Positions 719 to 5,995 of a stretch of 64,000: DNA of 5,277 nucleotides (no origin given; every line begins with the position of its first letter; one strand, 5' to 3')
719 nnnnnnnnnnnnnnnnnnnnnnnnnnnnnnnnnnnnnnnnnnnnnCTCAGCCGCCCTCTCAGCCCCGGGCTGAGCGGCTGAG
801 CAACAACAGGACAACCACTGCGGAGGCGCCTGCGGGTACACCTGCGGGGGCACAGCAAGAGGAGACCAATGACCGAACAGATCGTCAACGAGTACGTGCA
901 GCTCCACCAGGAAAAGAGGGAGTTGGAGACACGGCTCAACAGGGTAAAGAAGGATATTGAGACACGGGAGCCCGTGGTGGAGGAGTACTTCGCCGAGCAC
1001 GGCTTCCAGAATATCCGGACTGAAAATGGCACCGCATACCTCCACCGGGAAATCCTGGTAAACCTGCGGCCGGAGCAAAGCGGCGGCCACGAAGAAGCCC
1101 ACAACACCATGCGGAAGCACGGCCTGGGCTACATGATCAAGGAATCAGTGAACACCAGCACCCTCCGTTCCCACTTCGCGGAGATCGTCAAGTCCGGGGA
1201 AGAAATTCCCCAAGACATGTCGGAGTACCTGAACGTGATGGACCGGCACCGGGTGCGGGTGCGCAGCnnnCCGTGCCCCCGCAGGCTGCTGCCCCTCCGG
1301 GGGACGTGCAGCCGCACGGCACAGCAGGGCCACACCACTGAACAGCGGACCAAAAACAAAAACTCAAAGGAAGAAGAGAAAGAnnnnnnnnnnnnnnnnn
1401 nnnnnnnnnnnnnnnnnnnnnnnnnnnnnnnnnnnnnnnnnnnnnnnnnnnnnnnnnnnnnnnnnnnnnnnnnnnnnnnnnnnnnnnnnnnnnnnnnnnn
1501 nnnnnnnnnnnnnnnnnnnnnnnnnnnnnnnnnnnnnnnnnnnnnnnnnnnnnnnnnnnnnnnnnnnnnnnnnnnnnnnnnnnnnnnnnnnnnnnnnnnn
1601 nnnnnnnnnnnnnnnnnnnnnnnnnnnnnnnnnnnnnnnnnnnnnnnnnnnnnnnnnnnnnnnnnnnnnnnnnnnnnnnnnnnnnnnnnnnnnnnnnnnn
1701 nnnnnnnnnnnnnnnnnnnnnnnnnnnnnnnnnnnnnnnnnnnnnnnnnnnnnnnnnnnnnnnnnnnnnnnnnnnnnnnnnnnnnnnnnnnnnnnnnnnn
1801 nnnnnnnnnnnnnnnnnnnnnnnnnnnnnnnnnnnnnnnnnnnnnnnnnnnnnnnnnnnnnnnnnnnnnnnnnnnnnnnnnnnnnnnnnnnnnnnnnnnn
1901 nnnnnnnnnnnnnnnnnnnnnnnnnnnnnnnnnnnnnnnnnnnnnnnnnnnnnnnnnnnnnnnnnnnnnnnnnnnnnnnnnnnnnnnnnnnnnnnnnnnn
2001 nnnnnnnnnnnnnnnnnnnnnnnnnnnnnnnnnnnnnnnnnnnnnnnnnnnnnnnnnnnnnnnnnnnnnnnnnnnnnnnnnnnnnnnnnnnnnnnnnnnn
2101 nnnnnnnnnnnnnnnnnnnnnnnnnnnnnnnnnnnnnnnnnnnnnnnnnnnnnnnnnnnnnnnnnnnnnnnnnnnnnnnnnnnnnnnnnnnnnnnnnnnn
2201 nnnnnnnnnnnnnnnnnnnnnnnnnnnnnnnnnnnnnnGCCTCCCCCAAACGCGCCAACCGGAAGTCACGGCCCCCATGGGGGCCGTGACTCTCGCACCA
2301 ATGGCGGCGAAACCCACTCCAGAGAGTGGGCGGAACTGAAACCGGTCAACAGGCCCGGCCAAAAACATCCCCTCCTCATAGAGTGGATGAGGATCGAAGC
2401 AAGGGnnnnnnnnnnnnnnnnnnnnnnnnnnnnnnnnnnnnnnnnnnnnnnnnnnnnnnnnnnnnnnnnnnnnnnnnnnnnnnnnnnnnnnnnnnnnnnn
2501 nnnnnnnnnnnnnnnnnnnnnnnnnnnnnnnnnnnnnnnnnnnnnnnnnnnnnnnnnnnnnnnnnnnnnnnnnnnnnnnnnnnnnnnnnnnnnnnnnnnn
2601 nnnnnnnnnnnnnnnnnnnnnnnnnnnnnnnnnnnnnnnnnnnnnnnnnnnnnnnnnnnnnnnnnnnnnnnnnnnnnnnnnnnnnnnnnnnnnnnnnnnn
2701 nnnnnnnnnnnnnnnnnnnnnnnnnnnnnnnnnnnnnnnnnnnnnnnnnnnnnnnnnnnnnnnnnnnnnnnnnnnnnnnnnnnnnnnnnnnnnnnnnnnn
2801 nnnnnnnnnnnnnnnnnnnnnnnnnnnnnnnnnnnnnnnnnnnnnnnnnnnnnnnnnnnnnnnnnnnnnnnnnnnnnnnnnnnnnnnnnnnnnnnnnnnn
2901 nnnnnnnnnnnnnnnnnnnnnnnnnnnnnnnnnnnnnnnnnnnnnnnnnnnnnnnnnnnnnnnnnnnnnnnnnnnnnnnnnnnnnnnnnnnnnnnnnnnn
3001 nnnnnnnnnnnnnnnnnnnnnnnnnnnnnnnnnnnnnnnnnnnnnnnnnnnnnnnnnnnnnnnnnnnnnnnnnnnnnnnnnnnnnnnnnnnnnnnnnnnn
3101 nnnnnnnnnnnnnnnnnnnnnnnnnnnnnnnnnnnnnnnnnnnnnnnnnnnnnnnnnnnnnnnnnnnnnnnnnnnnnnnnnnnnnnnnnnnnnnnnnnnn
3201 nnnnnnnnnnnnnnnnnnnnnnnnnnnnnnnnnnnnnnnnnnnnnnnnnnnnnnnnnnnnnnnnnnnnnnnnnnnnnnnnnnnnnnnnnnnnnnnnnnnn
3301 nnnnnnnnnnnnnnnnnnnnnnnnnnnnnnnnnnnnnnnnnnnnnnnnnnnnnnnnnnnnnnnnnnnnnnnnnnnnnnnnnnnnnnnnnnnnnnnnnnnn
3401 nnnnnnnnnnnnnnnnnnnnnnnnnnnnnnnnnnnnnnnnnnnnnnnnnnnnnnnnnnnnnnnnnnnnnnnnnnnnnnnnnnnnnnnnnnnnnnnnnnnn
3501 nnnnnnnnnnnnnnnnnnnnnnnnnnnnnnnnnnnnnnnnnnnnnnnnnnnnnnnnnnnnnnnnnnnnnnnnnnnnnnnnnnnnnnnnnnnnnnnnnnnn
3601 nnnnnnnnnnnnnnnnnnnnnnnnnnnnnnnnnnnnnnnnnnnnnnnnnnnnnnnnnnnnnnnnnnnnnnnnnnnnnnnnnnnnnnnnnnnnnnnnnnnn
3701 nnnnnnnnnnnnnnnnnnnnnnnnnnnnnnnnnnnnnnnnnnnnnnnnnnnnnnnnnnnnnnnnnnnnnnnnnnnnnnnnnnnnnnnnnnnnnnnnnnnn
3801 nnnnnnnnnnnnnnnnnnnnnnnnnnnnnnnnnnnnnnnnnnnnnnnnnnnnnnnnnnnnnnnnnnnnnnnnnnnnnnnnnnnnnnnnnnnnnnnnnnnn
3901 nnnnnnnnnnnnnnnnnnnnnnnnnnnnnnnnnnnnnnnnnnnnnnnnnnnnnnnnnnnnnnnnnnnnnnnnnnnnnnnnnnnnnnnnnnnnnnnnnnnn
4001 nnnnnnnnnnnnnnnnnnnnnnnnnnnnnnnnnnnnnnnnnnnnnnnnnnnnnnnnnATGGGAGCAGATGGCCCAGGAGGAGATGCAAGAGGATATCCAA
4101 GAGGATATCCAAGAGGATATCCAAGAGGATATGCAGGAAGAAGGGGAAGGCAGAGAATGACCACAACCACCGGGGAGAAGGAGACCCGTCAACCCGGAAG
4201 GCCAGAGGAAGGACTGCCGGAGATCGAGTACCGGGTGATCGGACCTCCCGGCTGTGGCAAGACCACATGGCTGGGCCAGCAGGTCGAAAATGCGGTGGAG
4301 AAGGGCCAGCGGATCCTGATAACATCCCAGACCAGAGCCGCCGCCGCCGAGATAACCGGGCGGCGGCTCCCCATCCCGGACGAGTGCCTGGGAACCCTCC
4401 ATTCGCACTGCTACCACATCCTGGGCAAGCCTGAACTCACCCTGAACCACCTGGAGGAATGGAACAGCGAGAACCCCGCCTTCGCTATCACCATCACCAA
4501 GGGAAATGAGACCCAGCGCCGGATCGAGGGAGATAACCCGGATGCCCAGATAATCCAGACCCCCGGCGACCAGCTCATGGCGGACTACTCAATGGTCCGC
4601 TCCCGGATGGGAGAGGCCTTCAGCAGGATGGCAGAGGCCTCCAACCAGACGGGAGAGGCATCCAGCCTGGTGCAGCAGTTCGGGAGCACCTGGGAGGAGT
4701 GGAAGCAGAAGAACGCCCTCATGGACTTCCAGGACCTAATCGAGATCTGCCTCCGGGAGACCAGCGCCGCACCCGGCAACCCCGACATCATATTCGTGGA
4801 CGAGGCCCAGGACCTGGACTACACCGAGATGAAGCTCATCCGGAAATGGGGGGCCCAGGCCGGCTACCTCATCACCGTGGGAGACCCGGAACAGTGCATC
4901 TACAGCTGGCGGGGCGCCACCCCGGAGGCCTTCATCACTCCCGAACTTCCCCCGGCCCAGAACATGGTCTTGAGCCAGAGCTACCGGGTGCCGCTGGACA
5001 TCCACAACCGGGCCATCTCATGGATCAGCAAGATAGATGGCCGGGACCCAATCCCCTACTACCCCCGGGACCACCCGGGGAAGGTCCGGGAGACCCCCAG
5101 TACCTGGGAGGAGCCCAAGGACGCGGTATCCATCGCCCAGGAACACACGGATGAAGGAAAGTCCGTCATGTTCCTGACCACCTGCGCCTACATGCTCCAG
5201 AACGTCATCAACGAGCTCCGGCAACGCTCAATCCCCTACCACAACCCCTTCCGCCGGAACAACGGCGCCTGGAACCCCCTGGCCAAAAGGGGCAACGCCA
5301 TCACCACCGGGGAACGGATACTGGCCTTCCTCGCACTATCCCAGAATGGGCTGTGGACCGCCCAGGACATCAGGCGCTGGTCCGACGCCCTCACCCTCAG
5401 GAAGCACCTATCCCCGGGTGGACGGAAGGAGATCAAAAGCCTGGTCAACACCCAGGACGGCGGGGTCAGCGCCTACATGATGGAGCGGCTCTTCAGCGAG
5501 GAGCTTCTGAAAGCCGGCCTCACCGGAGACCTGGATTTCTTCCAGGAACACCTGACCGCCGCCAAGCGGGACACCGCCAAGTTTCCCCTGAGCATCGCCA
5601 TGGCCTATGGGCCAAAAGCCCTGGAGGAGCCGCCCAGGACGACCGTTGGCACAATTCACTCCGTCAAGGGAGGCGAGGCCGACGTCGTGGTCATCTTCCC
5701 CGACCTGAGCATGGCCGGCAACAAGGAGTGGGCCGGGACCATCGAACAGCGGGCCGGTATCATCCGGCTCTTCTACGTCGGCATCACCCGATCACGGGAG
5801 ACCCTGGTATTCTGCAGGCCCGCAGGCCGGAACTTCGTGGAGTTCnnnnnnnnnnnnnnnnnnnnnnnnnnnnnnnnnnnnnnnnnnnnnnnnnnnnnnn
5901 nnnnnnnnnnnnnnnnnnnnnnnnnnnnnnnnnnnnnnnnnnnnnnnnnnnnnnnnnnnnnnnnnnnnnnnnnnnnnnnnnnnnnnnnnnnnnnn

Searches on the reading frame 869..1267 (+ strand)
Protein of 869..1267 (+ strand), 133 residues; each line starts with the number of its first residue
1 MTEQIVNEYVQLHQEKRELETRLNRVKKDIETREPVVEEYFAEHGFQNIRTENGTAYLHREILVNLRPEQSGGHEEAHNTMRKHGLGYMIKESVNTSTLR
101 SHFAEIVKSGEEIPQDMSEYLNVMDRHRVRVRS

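Call 54: search_protein_families(library=pfam, proteins=[window:869-1267:+], max_evalue=0.01)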
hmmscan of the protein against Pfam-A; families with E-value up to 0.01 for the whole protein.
window:869-1267:+ (133 aa): 2 families
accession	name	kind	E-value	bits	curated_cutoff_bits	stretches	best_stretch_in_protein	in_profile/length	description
PF23984.1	DUF7307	-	1.1e-19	71.1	27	1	4-132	4-128/129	Pam3 gp33-like protein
PF24091.1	DUF7376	-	0.0017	18.6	27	1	4-52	94-135/219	Family of unknown function (DUF7376)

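Call 83: find_encoding_contigs(protein=window:869-1267:+, flank=10000, max_places=2)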
Protein window:869-1267:+ (133 aa): 1 contig read that carries it; 1 place shown.
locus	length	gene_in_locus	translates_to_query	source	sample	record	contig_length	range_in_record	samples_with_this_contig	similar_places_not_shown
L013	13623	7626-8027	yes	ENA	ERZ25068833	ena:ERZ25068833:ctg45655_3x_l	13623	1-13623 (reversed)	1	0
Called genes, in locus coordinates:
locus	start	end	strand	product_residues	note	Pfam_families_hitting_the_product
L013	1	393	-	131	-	?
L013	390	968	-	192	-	-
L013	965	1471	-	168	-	PF05257:CHAP (weak)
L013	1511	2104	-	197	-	-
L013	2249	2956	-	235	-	PF01381:HTH_3, PF13560:HTH_31, PF00717:Peptidase_S24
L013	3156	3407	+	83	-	-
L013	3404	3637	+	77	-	-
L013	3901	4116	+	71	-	-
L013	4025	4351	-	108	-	-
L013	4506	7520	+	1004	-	PF00176:SNF2-rel_dom (weak), PF07591:PT-HINT (faint), PF14890:Intein_splicing (faint), PF13403:Hint_2 (weak), PF00176:SNF2-rel_dom (weak), PF00271:Helicase_C (weak)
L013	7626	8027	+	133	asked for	PF23984:DUF7307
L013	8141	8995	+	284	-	-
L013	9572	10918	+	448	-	-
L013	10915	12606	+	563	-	PF00580:UvrD-helicase, PF13245:AAA_19, PF01443:Viral_helicase1 (faint), PF13604:AAA_30 (faint), PF13538:UvrD_C_2 (faint)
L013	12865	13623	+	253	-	?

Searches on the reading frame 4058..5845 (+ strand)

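Call 18: search_protein_families(library=pfam, proteins=[window:4058-5845:+], max_evalue=0.01)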
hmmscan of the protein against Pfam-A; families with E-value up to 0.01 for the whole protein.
window:4058-5845:+ (596 aa): 12 families
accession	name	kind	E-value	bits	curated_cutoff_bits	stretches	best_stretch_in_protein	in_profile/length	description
PF00580.27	UvrD-helicase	-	1.5e-24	87.5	23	1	59-292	17-263/271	UvrD/REP helicase N-terminal domain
PF13245.12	AAA_19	-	6.6e-16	59.1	25.1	1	59-283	15-132/134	AAA domain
PF13604.12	AAA_30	-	1.2e-07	32.2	27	1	60-100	23-63/191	AAA domain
PF13538.12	UvrD_C_2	-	8.4e-07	29.2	27.4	1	530-585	4-51/52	UvrD-like helicase C-terminal domain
PF01443.25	Viral_helicase1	-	1.9e-06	28.3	21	0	240-284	58-101/228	Viral superfamily 1 RNA helicase core domain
PF13361.12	UvrD_C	-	4.2e-05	23.6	25.6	1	526-585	285-345/350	UvrD-like helicase C-terminal domain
PF13086.12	AAA_11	-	0.0012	19.1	27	1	59-105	21-74/257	AAA domain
PF25199.1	nSTAND_NTPase5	-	0.0019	18.5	34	0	56-92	43-79/145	Novel STAND NTPase 5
PF13401.12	AAA_22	-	0.002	18.9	27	0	197-264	44-107/130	AAA domain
PF05127.21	NAT10_TcmA_helicase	-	0.0024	18.2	22.7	0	61-100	3-43/176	RNA cytidine acetyltransferase NAT10/TcmA, helicase domain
PF01637.24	ATPase_2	-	0.0042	17.4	33.2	0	60-87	25-52/225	ATPase domain predominantly from Archaea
PF13191.12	AAA_16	-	0.0071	17.3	32.6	0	60-262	29-153/167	AAA ATPase domain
